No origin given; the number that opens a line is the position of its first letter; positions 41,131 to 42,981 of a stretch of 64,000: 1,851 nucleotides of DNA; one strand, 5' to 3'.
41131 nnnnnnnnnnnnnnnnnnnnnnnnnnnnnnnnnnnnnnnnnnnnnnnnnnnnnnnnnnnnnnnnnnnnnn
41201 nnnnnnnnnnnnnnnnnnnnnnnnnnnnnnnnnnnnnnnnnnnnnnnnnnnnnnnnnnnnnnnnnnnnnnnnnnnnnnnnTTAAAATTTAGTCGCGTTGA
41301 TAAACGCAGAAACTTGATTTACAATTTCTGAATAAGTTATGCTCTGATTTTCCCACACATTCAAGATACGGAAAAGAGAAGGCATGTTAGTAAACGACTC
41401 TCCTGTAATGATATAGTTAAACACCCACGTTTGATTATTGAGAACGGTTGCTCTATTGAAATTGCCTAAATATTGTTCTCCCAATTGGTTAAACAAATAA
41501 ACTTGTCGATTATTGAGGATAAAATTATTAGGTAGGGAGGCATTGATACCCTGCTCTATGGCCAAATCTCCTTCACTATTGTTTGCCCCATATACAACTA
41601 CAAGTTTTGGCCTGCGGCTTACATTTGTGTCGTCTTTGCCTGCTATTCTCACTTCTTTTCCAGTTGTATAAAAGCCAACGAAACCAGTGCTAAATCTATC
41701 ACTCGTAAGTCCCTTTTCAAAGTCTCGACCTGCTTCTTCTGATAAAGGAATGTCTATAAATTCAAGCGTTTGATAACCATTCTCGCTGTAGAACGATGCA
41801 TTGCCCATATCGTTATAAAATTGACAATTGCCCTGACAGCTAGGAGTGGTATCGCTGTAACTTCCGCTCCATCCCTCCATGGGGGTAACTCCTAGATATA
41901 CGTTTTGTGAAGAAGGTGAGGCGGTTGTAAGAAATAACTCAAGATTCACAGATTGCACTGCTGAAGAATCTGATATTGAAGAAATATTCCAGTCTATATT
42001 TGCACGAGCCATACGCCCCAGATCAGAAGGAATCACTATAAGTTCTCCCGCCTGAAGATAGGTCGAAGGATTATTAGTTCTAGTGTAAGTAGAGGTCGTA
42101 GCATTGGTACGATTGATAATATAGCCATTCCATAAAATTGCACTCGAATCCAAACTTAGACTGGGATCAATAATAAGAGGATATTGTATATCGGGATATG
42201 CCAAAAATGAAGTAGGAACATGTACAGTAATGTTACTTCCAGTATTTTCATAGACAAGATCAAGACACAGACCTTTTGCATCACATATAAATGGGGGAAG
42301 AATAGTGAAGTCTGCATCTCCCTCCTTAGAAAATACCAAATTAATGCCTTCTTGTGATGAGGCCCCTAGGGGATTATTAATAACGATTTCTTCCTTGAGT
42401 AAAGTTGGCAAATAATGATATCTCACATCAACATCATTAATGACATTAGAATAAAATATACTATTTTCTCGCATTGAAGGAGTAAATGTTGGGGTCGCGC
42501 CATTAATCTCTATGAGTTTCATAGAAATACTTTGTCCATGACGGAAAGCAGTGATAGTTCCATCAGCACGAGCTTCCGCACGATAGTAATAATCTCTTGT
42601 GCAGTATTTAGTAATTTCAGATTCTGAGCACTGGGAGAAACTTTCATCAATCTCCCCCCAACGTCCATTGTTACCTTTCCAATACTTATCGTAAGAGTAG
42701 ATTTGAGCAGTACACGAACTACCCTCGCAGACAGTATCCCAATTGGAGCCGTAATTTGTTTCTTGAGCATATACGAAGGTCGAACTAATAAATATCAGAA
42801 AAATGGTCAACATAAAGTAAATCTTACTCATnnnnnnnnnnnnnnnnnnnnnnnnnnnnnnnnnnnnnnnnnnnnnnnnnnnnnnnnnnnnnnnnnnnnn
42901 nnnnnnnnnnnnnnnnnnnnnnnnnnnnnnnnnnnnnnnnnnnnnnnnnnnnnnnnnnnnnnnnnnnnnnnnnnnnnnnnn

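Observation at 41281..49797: Island cargo: co-directional operon of a KamA-like radical SAM enzyme, a beta-helix protein, a 7-bladed FG-GAP propeller fused to a zincin, a Cys-rich membrane protein and a secreted protein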

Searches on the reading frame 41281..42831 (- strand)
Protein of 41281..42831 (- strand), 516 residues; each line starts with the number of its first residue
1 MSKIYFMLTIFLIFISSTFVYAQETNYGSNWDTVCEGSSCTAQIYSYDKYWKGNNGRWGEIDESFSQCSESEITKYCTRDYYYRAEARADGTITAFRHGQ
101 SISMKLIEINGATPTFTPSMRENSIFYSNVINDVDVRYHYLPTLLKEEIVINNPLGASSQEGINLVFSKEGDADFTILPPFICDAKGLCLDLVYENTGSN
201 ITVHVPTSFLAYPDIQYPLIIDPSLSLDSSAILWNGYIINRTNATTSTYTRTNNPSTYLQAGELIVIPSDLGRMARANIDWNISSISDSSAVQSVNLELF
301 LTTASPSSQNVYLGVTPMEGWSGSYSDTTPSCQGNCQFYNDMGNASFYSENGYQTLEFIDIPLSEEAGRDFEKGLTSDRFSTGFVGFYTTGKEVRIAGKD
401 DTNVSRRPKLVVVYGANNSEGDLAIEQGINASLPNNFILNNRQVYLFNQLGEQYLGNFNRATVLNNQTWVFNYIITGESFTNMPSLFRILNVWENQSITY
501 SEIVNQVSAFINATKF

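Call 3: search_protein_families(library=pfam, proteins=[window:41281-42831:-], max_evalue=0.01)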
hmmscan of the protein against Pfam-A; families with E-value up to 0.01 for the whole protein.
window:41281-42831:- (516 aa): 0 families

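Call 4: search_protein_families(library=ncbifam, proteins=[window:41281-42831:-], max_evalue=0.01)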
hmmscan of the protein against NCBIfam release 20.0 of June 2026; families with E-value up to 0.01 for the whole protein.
window:41281-42831:- (516 aa): 1 family
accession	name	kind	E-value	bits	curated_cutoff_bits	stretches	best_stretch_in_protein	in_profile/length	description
NF033679.1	DNRLRE_dom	domain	0.0086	16.1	34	1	247-325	2-85/164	DNRLRE domain-containing protein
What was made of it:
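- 41281..42831 (-): p516: signal-peptide protein with a beta-sandwich/CBM-like (DNRLRE-like) body and a separate ~100-aa C-terminal module (41284-41598). Weak DNRLRE hit (call 4).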

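Call 22: find_homologous_proteins(query=window:41281-42831:-, max_evalue=0.001)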
Query window:41281-42831:- (516 aa): 18 proteins with E <= 0.001 among 5963 candidates.
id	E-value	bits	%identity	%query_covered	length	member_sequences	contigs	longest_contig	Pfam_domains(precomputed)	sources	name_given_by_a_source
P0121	0.0e+0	1160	100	99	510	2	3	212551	-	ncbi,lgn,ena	-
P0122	3.8e-139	483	45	100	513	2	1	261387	-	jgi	-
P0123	6.8e-134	465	45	95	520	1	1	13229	-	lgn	-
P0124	4.6e-130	453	43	99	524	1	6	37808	-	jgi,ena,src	-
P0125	4.7e-118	413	39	100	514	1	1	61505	-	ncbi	ncbi:MAG: hypothetical protein ABH864_03680 [archaeon]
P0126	7.9e-112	392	40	99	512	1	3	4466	-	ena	-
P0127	1.3e-111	392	41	99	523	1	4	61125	-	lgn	-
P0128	2.6e-111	391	40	99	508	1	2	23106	-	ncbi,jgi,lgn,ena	-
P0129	2.8e-109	384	41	99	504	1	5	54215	-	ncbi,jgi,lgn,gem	-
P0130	2.0e-108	381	42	100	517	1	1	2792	-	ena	-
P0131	1.3e-106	375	40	99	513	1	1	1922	-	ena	-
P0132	2.3e-104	368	39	99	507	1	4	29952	-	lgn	-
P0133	4.8e-96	340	42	79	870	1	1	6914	PF08309.18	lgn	-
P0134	6.2e-88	314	36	98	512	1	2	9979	-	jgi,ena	-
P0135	1.2e-74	270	38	79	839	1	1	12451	-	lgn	-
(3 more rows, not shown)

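Call 23: find_encoding_contigs(protein=P0122, flank=10000, max_places=1)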
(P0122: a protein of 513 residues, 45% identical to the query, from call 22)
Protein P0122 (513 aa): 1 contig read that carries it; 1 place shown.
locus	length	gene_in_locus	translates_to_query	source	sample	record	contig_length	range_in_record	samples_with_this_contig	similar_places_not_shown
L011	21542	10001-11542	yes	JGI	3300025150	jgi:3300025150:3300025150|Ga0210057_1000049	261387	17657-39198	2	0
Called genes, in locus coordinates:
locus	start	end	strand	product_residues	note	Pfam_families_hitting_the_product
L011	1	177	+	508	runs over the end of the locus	PF00437:T2SSE, PF27713:UCP018868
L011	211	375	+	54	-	-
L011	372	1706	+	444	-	PF20990:DUF2207_C (faint), PF00482:T2SSF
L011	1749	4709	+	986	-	-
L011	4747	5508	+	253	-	-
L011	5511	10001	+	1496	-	PF00082:Peptidase_S8, PF13385:Laminin_G_3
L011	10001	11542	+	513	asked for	-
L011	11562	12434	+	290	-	PF00482:T2SSF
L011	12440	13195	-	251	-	PF07091:FmrO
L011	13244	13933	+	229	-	-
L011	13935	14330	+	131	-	-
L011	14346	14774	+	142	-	PF01951:Archease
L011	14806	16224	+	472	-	PF01139:RtcB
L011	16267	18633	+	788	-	-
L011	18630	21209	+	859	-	-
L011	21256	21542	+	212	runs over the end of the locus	PF03193:RsgA_GTPase (faint), PF00004:AAA (faint), PF01926:MMR_HSR1, PF02421:FeoB_N (weak), PF16897:MMR_HSR1_Xtn (faint), PF00009:GTP_EFTU (weak)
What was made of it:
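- L011/L043 is likewise flanked by T2SSE/T2SSF (call 23).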

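Call 24: find_encoding_contigs(protein=P0125, flank=10000, max_places=1)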
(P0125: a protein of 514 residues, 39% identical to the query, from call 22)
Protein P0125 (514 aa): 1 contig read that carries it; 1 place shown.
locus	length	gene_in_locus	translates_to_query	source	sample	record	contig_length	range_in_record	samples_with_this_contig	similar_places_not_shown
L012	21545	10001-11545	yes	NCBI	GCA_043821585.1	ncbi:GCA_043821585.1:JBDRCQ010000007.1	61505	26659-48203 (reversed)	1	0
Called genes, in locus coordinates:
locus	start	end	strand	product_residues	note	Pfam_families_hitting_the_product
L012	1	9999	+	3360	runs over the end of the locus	PF17957:Big_7 (weak), PF07495:Y_Y_Y (faint), PF23265:Ig-like_KY (faint), PF00688:TGFb_propeptide (weak), PF13229:Beta_helix (weak), PF13385:Laminin_G_3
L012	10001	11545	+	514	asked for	-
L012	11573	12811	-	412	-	PF13412:HTH_24 (faint)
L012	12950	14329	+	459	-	PF02310:B12-binding, PF04055:Radical_SAM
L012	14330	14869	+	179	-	PF01928:CYTH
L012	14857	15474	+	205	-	PF02223:Thymidylate_kin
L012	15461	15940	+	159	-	-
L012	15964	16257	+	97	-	-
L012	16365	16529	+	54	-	PF17253:DUF5320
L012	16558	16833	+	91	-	PF02001:DUF134, PF04545:Sigma70_r4 (weak)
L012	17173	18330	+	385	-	-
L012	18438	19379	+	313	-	-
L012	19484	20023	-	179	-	PF00078:RVT_1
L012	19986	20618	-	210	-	-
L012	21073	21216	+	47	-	-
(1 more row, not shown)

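Call 25: find_encoding_contigs(protein=P0129, flank=10000, max_places=1)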
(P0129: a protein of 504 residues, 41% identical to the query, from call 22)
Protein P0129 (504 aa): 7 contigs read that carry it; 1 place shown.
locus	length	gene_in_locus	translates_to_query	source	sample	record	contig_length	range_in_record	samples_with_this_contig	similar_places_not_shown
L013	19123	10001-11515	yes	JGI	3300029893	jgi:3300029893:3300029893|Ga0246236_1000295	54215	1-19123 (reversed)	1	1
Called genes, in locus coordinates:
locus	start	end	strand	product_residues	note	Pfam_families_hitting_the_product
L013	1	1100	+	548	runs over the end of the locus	PF05048:NosD, PF13229:Beta_helix, PF05048:NosD, PF13229:Beta_helix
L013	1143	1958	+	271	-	-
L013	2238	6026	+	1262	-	PF00082:Peptidase_S8, PF04706:Dickkopf_N (weak)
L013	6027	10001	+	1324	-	PF07953:Toxin_R_bind_N (weak), PF13385:Laminin_G_3, PF02973:Sialidase (faint), PF07953:Toxin_R_bind_N (weak), PF13385:Laminin_G_3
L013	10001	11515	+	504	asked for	-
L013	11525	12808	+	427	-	PF00202:Aminotran_3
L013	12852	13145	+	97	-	-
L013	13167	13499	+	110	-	-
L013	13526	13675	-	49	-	PF15919:HicB_lk_antitox, PF21748:UPF0150 (weak)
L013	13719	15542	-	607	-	PF00664:ABC_membrane, PF00005:ABC_tran, PF02463:SMC_N (faint), PF13304:AAA_21 (faint)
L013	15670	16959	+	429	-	PF02492:cobW (weak)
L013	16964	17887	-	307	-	-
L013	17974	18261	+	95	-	PF02697:VAPB_antitox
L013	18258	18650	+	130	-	PF01850:PIN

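Call 37: find_related_loci(query=A2, collection=metagenome_contigs, flank=10000)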
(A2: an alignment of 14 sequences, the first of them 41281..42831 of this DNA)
Query A2 (516 aa) in metagenome_contigs; peptide patterns used: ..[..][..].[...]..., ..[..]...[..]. (x = any residue, [..] = any of these).
389 stretches matched a pattern; 45 encode a relative of the query (tblastn E <= 1e-3); 45 distinct loci.
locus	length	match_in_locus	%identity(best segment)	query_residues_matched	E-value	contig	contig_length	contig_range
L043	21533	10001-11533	45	2-516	4e-144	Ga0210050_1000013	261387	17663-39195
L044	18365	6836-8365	43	7-516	5e-137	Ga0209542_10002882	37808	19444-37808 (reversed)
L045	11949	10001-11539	42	1-515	1e-133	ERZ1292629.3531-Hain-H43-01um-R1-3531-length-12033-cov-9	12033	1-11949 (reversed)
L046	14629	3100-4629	42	1-516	8e-127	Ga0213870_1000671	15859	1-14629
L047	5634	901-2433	40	7-516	6e-120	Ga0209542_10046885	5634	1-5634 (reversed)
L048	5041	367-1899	40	7-516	2e-120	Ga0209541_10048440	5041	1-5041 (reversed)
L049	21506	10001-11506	40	4-516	3e-116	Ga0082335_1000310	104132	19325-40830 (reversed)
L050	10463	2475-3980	40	4-516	2e-116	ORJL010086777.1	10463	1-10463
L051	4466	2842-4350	41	10-516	4e-114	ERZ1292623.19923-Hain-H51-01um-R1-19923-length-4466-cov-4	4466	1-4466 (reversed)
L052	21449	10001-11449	42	26-516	7e-109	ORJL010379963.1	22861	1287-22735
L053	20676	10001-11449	42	26-516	7e-109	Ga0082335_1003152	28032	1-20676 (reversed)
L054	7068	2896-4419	36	1-515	4e-99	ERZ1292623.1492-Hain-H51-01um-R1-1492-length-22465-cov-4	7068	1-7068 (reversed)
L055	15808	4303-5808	36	4-514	2e-98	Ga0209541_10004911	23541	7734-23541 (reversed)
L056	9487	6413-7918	36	4-514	2e-98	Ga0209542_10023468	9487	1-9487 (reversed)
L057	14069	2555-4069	37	1-514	2e-98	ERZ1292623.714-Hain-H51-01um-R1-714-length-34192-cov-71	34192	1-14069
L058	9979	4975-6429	36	10-515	1e-95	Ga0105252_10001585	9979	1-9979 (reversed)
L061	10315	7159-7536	39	391-516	6e-23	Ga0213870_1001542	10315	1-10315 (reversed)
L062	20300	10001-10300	48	416-515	7e-23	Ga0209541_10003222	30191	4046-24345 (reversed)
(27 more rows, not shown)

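Call 47: predict_structure(alignment_id=A2)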
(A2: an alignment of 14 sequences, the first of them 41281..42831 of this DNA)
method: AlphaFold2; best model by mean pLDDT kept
length: 516 residues; sequences in the alignment: 14
mean_pLDDT: 76.4   pTM: 0.73
mean pLDDT of the five models: 76.4, 76.3, 75.6, 75.3, 74.6
residues with pLDDT >= 90: 226; 70-90: 134; 50-70: 57; < 50: 99
segments of 3 or more residues with pLDDT < 50: 1-3, 11-22, 417-425, 436-498, 511-516
pLDDT, mean of each block of 10 residues (from residue 1): 50 42 74 82 94 91 93 91 94 95 95 94 92 95 93 81 93 91 81 90 91 86 84 85 79 83 66 84 84 93 81 92 79 84 89 91 95 91 80 83 93 67 48 47 36 34 30 30 29 39 54 42
secondary structure, 60 per line:
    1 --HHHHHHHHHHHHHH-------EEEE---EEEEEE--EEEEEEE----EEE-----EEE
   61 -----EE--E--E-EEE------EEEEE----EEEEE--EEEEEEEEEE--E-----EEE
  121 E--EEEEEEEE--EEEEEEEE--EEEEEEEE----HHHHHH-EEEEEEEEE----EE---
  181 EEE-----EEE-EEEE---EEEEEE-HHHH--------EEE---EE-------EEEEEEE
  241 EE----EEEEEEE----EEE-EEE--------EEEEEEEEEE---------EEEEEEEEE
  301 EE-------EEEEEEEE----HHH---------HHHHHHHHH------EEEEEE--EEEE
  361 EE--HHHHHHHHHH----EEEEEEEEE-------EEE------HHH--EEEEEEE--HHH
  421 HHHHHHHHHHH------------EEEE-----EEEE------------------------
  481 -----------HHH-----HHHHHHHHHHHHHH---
elements in order: H3-16 E24-27 E31-36 E39-45 E50-52 E58-60 E75-77 E84-88 E93-97 E100-109 E118-121 E124-131 E134-141 E144-151 H156-161 E163-171 E181-183 E189-191 E193-196 E200-205 H207-210 E219-221 E234-242 E247-253 E258-260 E262-264 E273-282 E292-302 E310-317 H334-342 E349-354 E357-362 H365-374 E379-387 E395-397 E409-415 H418-431 E444-447 E453-456 H500-513
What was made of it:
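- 41281..42831 (-): AF2 pLDDT 76 (call 47).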

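Call 51: fold_search(model_id=the predicted structure, library=pdb)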
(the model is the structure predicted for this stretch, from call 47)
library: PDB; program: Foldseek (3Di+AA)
matches with E <= 10: 957; with E <= 0.001: 19
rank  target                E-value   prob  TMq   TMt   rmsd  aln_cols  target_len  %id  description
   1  8e4g_P                7.2e-06  0.77  0.13  0.10  21.0       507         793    6  Remodeling of the bacteriophage T7 during initial infection (released 2023-09-27)
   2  9h6g_A                8.0e-06  0.94  0.12  0.08  21.9       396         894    7  Inactive Bacteroides ovatus GH98 endoxylanase E361A in complex with arabino-xylooligosaccharide (released 2025-11-05)
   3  9h6h_A                8.9e-06  0.87  0.11  0.07  25.1       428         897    9  Bacteroides ovatus GH98 endoxylanase with Seleno-methionine substituents (released 2025-11-05)
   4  8wab_B                9.3e-06  1.00  0.25  0.63   5.0       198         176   12  Crystal structure of a chondroitin sulfate-binding carbohydrate binding module of a chondroitinase (released 2024-01-17)
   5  8wab_A                9.8e-06  1.00  0.24  0.59   7.4       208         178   11  Crystal structure of a chondroitin sulfate-binding carbohydrate binding module of a chondroitinase (released 2024-01-17)
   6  4qaw_A                2.4e-05  0.99  0.14  0.14  18.4       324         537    9  Structure of modular Xyn30D from Paenibacillus barcinonensis (released 2014-10-08)
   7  4qaw_B                3.3e-05  0.99  0.14  0.14  18.0       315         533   10  Structure of modular Xyn30D from Paenibacillus barcinonensis (released 2014-10-08)
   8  9h6f_A                4.9e-05  0.77  0.12  0.08  25.0       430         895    7  Bacteroides ovatus GH98 endoxylanase in complex with arabino-xylooligosaccharide (released 2025-11-05)
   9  7y1c_Y                9.2e-05  0.63  0.13  0.10  21.7       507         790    7  CryoEM structure of Klebsiella phage Kp9 tail complex applied with C6 symmetry (released 2023-06-14)
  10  1nkg                  1.5e-04  0.30  0.09  0.09  26.1       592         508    8  Rhamnogalacturonan lyase from Aspergillus aculeatus (released 2004-05-25)
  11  2dck                  2.8e-04  0.80  0.16  0.23  21.1       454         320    8  A tetragonal-lattice structure of alkaliphilic XynJ from Bacillus sp. 41M-1 (released 2007-03-20)
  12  6kka_A                2.8e-04  0.44  0.11  0.16  21.6       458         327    9  Xylanase J mutant from Bacillus sp. 41M-1 (released 2019-09-04)
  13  6kjl_A                2.9e-04  0.47  0.12  0.17  22.8       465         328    7  Xylanase J from Bacillus sp. strain 41M-1 (released 2019-09-04)
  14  2xhn_A                3.8e-04  0.93  0.20  0.20  20.7       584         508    8  Rhamnogalacturonan lyase from Aspergillus aculeatus K150A active site mutant (released 2010-09-29)
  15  4igb_C                4.4e-04  0.12  0.08  0.09  23.8       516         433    8  Crystal structure of the N-terminal domain of the Streptococcus gordonii adhesin Sgo0707 (released 2013-06-05)
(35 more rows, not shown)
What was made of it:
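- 41281..42831 (-): Foldseek CBM and TGF-beta prodomain matches at probability 1.0 (call 51).
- Closest known: DNRLRE-domain / CBM-type beta-sandwich glycan-binding modules and TGF-beta prodomain fold. Same: The p516 model matches a chondroitin-sulfate CBM (8WAB), an alginate CBM (7VBO) and the BMP9 prodomain at Foldseek probability 1.0 (call 51).
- p516 has a CBM/TGF-beta-prodomain-like fold (calls 47, 51).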

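Call 53: search_protein_families(library=pfam, proteins=[L049:6632-8260:+, L049:8345-8815:+, L049:8868-9419:+, L049:9425-9952:+, L049:16624-18147:+, L049:18484-19785:+, L055:803-4183:+, L057:8154-10391:+, L062:8456-10306:+, L049:11512-15240:+], max_evalue=0.01)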
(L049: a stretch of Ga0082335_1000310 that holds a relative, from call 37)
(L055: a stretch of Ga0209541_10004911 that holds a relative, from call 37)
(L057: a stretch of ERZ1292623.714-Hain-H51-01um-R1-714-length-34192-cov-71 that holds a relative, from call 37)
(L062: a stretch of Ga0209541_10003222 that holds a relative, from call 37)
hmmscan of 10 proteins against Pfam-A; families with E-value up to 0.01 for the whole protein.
L049:6632-8260:+ (542 aa): 1 family
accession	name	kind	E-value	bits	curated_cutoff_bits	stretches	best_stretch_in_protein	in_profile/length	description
PF13948.11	DUF4215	-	0.001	19.8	27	1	370-400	18-47/47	Domain of unknown function (DUF4215)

L049:8345-8815:+ (156 aa): 1 family
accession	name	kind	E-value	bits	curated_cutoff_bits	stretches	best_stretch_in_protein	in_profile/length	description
PF07790.16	Pilin_N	-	1.4e-05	26.3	25.2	1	8-39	1-31/78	Archaeal Type IV pilin, N-terminal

L049:8868-9419:+ (183 aa): 1 family
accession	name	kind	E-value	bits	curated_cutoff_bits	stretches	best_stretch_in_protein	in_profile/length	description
PF07790.16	Pilin_N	-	4.1e-06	28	25.2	1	5-34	1-30/78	Archaeal Type IV pilin, N-terminal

L049:9425-9952:+ (175 aa): 1 family
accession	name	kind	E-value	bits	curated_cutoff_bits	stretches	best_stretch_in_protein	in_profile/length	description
PF23960.2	DUF7289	-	0.005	16.8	27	1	17-81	16-80/238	Family of unknown function (DUF7289)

L049:16624-18147:+ (507 aa): 4 families
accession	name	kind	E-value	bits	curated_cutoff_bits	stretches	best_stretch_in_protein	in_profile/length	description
PF00437.27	T2SSE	-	5.6e-29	101.4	24.9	1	214-393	102-273/370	Type II/IV secretion system protein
PF13555.12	AAA_29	-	0.005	17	27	1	255-283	22-50/61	P-loop containing region of AAA domain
PF13521.12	AAA_28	-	0.0064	17.1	27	0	258-276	2-20/164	AAA domain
PF01580.24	FtsK_SpoIIIE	-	0.0098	15.8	24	0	256-275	40-59/221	FtsK/SpoIIIE family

L049:18484-19785:+ (433 aa): 1 family
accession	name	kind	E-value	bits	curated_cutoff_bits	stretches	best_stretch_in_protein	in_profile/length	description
PF00482.28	T2SSF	-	1.7e-13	51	25.2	1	264-389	4-124/125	Type II secretion system (T2SS), protein F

L055:803-4183:+ (1126 aa): 6 families
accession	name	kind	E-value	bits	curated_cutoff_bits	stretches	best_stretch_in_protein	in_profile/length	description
PF19077.6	Big_13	-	1e-12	48.9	27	0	704-739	65-102/102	Bacterial Ig-like domain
PF13754.12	Big_3_4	-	6e-06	26.6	27.3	0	615-632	32-49/106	Domain of unknown function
PF17957.7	Big_7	-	0.00021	22.3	24.1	0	384-451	1-66/70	Bacterial Ig domain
PF10633.15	NPCBM_assoc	-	0.00025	21.6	24.4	1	877-947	3-75/78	NPCBM-associated, NEW3 domain of alpha-galactosidase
PF24318.1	DUF7490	-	0.0011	19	27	1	974-1028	14-68/106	Domain of unknown function (DUF7490)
PF18962.6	Por_Secre_tail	-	0.0017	19.1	27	1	405-458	9-65/75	Secretion system C-terminal sorting domain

L057:8154-10391:+ (745 aa): 0 families

L062:8456-10306:+ (616 aa): 0 families

L049:11512-15240:+ (1242 aa): 5 families
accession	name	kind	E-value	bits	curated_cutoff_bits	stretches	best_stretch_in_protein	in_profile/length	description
PF13517.12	FG-GAP_3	-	2.1e-33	115.1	26.9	6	528-589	1-60/61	FG-GAP-like repeat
PF01477.28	PLAT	-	0.0015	19.7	23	0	340-423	14-96/117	PLAT/LH2 domain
PF00801.26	PKD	-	0.0018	18.7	23.5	1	1150-1229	3-67/80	PKD domain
PF17957.7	Big_7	-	0.007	17.4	24.1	1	1052-1079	1-29/70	Bacterial Ig domain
PF22301.2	AUDH_beta_propeller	-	0.0079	16.5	27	0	444-467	3-26/179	Aldos-2-ulose dehydratase, beta-propeller domain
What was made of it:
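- In L049/L050 the p516, FG-GAP/zincin and p110 set lies between Pilin_N pilin genes and T2SSE/T2SSF genes (call 53).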

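Call 72: find_related_loci(query=A2, collection=viral_contigs, flank=10000)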
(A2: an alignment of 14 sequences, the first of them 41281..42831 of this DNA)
Query A2 (516 aa) in viral_contigs; peptide patterns used: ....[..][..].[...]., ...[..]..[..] (x = any residue, [..] = any of these).
109 stretches matched a pattern, but none encodes a relative of the query by tblastn (E <= 1e-3).

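Call 85: search_protein_families(library=phrogs, proteins=[window:41281-42831:-], max_evalue=0.001)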
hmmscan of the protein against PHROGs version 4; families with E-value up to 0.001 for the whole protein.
window:41281-42831:- (516 aa): 0 families
